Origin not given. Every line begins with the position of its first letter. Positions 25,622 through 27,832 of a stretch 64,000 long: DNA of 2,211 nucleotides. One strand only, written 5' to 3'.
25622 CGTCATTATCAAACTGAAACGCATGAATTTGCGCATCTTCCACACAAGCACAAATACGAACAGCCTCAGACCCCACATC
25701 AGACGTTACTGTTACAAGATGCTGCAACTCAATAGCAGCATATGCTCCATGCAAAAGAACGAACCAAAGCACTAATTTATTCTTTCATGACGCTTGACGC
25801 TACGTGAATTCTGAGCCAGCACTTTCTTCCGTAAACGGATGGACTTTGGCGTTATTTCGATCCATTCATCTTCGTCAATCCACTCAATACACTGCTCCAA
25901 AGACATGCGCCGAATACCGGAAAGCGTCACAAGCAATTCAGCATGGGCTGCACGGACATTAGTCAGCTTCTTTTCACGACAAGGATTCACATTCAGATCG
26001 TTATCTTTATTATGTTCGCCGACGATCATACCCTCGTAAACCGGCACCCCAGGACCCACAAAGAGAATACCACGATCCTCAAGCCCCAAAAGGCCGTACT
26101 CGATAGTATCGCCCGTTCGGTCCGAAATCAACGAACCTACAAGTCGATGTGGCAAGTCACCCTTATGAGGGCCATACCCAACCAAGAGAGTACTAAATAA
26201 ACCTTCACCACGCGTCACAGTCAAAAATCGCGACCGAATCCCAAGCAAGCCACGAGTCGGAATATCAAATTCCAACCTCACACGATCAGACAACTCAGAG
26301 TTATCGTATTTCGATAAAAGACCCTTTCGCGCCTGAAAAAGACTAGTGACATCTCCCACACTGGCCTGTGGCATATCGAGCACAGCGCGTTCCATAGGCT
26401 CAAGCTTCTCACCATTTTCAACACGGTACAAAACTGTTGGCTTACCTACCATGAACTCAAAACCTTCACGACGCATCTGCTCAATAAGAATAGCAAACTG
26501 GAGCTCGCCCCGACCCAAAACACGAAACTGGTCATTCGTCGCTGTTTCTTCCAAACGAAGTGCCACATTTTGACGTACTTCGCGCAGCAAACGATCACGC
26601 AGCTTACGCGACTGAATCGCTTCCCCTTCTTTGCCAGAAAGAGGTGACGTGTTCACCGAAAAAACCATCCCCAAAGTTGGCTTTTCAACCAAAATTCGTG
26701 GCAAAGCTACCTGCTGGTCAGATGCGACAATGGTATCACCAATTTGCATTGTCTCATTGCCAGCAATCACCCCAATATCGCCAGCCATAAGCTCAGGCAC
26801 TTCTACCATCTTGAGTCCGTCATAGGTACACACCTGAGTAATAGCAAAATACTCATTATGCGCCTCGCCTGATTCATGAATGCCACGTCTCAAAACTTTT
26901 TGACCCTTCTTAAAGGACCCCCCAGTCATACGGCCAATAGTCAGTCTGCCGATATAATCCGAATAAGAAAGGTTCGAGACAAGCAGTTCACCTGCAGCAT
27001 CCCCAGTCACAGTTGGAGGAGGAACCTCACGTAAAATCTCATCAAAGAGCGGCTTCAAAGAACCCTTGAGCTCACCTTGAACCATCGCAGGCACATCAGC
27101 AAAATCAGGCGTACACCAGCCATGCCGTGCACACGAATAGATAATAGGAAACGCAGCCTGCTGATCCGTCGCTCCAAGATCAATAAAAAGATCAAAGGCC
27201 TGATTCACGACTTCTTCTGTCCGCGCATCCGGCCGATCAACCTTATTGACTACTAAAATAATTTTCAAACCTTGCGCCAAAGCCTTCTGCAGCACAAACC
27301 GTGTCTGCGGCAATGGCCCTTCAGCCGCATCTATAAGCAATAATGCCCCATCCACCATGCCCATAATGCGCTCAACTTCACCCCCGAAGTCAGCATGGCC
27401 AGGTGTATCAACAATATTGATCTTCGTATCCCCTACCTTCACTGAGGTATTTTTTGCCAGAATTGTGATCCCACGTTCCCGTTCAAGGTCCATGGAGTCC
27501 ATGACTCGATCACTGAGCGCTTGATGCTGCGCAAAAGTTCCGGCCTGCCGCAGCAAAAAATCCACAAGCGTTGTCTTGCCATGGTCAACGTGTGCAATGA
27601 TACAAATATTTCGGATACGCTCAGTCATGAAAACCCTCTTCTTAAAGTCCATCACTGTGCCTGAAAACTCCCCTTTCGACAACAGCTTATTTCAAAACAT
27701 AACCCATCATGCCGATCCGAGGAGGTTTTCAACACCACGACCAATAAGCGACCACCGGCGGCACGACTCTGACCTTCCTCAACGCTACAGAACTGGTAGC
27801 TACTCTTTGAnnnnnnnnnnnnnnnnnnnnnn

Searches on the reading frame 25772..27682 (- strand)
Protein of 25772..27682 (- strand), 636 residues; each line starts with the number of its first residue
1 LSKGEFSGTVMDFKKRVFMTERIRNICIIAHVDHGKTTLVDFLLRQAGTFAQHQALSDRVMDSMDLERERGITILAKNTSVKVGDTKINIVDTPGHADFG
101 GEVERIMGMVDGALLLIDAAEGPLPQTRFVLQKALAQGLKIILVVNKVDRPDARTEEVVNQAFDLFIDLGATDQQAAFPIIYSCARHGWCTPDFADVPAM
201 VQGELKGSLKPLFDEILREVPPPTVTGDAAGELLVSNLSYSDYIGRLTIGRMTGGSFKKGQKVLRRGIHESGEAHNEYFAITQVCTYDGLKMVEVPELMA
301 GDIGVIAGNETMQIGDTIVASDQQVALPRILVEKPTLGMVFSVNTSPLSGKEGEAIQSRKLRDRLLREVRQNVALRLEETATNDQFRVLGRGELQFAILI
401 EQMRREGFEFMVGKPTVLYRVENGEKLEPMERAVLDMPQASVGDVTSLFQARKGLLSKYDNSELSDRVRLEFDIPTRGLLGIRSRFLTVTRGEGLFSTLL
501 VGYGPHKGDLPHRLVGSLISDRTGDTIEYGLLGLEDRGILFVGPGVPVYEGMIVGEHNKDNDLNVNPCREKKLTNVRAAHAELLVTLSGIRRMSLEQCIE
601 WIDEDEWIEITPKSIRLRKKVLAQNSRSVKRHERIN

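Call 38: search_protein_families(library=ncbifam, proteins=[window:25772-27682:-], max_evalue=1e-10)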
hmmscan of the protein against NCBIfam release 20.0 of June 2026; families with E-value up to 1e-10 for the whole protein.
window:25772-27682:- (636 aa): 27 families (the best 25 are shown)
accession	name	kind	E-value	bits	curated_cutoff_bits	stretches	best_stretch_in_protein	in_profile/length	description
TIGR01394.1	TypA_BipA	equivalog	1.8e-242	805.9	757.3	1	23-627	1-592/594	translational GTPase TypA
NF007583.0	PRK10218.1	equivalog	1.5e-184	614.4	1260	1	19-628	1-598/607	ribosome-dependent GTPase TypA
TIGR01393.1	lepA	equivalog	4.4e-55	187.2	533.9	2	22-164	2-148/595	translation elongation factor 4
TIGR00490.1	aEF-2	equivalog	2e-52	178.3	738.45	1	12-150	8-150/720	elongation factor EF-2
TIGR00484.1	EF-G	equivalog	1.1e-49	169.2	659.4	2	16-161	3-150/691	elongation factor G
NF009381.0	PRK12740.1-5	subfamily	3.2e-48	164.7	583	2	19-162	5-150/692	elongation factor G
NF012153.1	tet_protect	equivalog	1.3e-47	162.4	775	1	25-161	2-140/614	tetracycline resistance ribosomal protection protein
NF000120.3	47473_otr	exception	4e-39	134.7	900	1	25-161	4-142/608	tetracycline resistance ribosomal protection protein Otr(A)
NF009377.1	PRK12740.1-1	equivalog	1e-34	120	890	1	19-166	9-158/700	elongation factor G-like protein EF-G2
NF009891.0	PRK13351.1-1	equivalog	1.8e-33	116.1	597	1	19-161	5-149/681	elongation factor G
NF033148.1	tet_protect_M_W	exception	9.9e-32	110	1100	1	22-160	2-142/639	TetM/TetW/TetO/TetS family tetracycline resistance ribosomal protection protein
NF001964.0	PRK00741.1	equivalog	2.7e-29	102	473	1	21-158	10-153/529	peptide chain release factor 3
NF012155.1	tet_protect_M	exception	2.5e-26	92.1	1420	1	22-151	2-133/639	tetracycline resistance ribosomal protection protein Tet(M)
NF012154.0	tet_protect_Q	exception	3.1e-26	91.8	1425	1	23-156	3-138/638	tetracycline resistance ribosomal protection protein Tet(Q)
NF009379.0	PRK12740.1-3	equivalog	1.4e-24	86.6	513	1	20-160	5-147/674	elongation factor G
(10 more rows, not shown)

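Call 49: find_related_loci(query=window:25772-27679:-, collection=genome_contigs, flank=1000)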
Query window:25772-27679:- (635 aa) in genome_contigs; peptide patterns used: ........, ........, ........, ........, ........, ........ (x = any residue, [..] = any of these).
284 stretches matched a pattern; 244 encode a relative of the query (tblastn E <= 1e-3); the best 80 are kept; 80 distinct loci.
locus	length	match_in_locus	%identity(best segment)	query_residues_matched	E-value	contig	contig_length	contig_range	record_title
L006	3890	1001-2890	80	11-634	0e+0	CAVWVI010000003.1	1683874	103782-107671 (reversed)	MAG: Oligoflexia bacterium isolate MFD09671.bin.1.114 genome assembly, contig: contig_52851, whole genome shotgun sequen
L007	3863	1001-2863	80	18-635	0e+0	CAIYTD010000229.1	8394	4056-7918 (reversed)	MAG: Oligoflexia bacterium isolate Umea1_bin-2153 genome assembly, contig: bin-2153:229/400, whole genome shotgun sequen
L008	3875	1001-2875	79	13-634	0e+0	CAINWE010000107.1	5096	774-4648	MAG: Oligoflexia bacterium isolate VK_bin-2343 genome assembly, contig: bin-2343:107/498, whole genome shotgun sequence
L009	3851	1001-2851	79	22-635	0e+0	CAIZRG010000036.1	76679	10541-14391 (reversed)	MAG: Oligoflexia bacterium isolate I-1_bin-249 genome assembly, contig: bin-249:36/59, whole genome shotgun sequence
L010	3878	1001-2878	78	13-635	0e+0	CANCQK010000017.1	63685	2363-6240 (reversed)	MAG: Bdellovibrionales bacterium isolate JR-MC-I-240519-274 genome assembly, contig: JR-MC-I-240519-C598, whole genome s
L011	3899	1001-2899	75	5-634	0e+0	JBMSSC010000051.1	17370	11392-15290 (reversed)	MAG: Bdellovibrionia bacterium isolate ARD_V5_S3_100percent_par_metabat.11 NODE_1601_length_17370_cov_4.513081, whole ge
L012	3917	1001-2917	75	2-635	0e+0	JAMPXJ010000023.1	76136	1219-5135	MAG: Oligoflexia bacterium isolate R2F_R2FSRR_metabat.28 R2F_C158, whole genome shotgun sequence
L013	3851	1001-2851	76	22-635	0e+0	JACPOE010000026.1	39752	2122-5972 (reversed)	MAG: Bdellovibrio sp. isolate NC_groundwater_593_Pr5_B-0.1um_47_8 alan_book_18_scaffold_167570, whole genome shotgun seq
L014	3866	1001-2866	76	17-635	0e+0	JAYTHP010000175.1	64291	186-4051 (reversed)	MAG: Oligoflexia bacterium isolate GFS_2541 GFS_2541_174, whole genome shotgun sequence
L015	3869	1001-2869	76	19-635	0e+0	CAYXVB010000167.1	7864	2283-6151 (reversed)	MAG TPA_asm: uncultured Bacteriovoracaceae bacterium isolate SRP342105_co1_315 genome assembly, contig: NODE_12961_lengt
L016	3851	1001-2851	76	22-635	0e+0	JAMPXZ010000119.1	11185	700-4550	MAG: Oligoflexia bacterium isolate R2F_R2FSRR_metabat.55 R2F_C3346, whole genome shotgun sequence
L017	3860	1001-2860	75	21-634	0e+0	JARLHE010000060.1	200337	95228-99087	MAG: Oligoflexia bacterium isolate MAG_CO165 MetaCoAG_Bin_165_Oxic_k141_2344928, whole genome shotgun sequence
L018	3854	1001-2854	74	20-634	0e+0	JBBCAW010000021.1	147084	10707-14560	Bdellovibrionota bacterium FG-1 24155C00021.1, whole genome shotgun sequence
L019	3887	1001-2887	74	11-634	0e+0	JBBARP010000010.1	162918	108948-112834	MAG: Bdellovibrionia bacterium isolate EUL_222 ctg10-EUL_222, whole genome shotgun sequence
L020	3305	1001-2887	73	11-634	0e+0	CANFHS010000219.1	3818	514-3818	MAG: Bacteriovoracaceae bacterium isolate Jr-14may18-18 genome assembly, contig: Jr-14may18-C38391, whole genome shotgun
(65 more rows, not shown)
